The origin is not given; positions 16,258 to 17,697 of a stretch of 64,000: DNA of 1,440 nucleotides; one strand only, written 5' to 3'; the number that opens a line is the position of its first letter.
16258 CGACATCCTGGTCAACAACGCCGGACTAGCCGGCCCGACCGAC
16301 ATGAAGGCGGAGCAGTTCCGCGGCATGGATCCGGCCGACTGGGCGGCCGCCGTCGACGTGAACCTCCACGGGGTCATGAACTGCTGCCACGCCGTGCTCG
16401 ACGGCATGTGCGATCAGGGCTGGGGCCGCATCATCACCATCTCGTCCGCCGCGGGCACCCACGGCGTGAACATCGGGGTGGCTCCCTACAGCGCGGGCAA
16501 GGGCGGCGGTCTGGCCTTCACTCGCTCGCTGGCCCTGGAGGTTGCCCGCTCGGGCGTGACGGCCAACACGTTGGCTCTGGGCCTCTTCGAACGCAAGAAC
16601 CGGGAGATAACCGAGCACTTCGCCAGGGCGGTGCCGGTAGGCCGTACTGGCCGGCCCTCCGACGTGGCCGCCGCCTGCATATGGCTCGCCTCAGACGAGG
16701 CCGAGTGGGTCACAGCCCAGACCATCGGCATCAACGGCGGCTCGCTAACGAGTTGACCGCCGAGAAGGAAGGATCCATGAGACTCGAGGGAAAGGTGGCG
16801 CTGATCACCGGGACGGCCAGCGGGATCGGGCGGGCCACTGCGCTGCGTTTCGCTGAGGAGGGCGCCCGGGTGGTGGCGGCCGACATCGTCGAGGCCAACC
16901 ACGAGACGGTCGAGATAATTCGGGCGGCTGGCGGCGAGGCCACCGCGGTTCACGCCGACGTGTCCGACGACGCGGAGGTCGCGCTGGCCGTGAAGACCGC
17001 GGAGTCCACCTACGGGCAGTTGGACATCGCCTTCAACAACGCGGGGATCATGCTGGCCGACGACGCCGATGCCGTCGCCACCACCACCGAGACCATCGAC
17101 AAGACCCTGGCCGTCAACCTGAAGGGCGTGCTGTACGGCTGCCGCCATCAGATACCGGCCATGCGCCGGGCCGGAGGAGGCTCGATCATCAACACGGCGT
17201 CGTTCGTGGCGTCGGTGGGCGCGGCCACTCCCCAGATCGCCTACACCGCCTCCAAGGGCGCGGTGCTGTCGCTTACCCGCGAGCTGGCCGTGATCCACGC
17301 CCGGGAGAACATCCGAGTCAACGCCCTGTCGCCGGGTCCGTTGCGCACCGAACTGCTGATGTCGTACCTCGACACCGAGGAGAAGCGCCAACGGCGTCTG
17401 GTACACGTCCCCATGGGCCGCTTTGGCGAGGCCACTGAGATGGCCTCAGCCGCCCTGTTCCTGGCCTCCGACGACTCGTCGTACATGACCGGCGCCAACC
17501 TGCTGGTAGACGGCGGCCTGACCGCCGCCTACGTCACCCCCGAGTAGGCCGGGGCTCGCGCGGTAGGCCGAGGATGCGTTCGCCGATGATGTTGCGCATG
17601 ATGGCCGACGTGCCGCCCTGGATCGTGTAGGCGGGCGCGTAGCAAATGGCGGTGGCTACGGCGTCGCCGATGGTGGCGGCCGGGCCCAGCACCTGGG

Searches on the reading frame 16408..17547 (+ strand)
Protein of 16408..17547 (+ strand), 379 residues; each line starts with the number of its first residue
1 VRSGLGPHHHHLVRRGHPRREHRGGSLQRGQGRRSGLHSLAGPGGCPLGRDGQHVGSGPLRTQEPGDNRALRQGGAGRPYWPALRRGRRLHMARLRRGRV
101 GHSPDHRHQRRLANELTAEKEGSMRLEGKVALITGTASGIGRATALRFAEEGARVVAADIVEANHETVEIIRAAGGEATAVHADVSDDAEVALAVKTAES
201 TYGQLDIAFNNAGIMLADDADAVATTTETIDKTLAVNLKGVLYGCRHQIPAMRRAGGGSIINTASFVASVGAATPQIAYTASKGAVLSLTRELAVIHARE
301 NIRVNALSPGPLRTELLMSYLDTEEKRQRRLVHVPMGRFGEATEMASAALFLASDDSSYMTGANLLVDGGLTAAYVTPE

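Call 9: search_protein_families(library=pfam, proteins=[window:16408-17547:+])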
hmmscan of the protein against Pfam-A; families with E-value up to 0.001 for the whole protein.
window:16408-17547:+ (379 aa): 4 families
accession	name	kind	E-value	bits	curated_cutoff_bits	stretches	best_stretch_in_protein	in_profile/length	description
PF13561.12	adh_short_C2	-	1.1e-65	222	27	1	135-372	1-236/236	Enoyl-(Acyl carrier protein) reductase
PF00106.31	adh_short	-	4.8e-48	163.7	26.6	1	129-323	1-193/195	short chain dehydrogenase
PF08659.16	KR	-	3.2e-07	30.9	22.6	1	131-282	3-152/180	KR domain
PF23441.1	SDR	-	0.00054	19.9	27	1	236-371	121-255/258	SDR-like rossmann domain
